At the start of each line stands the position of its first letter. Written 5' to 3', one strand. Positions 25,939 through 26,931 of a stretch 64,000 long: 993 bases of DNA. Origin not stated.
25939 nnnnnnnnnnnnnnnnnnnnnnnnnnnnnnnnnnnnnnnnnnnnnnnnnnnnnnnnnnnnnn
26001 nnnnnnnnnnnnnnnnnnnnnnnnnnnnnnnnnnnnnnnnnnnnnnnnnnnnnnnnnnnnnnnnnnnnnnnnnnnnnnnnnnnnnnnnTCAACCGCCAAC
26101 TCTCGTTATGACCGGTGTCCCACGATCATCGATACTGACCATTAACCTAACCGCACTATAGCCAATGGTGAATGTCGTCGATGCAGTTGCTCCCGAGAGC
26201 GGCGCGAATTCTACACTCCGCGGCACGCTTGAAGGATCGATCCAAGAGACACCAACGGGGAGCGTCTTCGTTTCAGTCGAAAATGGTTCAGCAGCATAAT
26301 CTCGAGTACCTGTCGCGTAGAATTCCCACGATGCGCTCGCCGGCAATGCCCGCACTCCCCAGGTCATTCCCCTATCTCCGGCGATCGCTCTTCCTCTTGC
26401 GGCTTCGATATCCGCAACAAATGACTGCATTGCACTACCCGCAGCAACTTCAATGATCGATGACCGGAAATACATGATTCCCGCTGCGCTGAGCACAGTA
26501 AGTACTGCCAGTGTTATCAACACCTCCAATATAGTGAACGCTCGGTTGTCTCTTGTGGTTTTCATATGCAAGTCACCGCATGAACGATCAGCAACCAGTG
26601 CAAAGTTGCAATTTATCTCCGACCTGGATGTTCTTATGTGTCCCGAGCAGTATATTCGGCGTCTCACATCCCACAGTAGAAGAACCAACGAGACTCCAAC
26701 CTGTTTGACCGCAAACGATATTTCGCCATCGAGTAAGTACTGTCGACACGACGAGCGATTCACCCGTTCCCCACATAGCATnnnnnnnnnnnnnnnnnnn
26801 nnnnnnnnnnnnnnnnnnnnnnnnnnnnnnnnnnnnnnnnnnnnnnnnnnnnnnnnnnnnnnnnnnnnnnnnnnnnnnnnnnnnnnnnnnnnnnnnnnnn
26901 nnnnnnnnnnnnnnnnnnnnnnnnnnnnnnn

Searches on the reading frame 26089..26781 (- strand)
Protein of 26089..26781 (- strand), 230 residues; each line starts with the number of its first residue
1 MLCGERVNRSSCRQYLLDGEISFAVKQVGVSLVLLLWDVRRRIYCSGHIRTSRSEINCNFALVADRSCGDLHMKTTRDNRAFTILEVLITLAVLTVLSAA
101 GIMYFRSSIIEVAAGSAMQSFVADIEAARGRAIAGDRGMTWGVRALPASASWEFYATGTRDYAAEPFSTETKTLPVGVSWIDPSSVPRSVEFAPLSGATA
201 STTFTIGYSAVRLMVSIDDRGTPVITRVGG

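Call 37: search_protein_families(library=pfam, proteins=[window:26089-26781:-], max_evalue=0.001)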
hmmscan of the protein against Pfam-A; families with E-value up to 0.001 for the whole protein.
window:26089-26781:- (230 aa): 2 families
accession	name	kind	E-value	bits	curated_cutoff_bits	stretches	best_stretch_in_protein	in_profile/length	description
PF07963.17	N_methyl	-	1.5e-05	24.8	21.2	1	77-100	2-25/27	Prokaryotic N-terminal methylation motif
PF08695.16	Coa1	-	0.00016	21.9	22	1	43-92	57-108/117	Cytochrome oxidase complex assembly protein 1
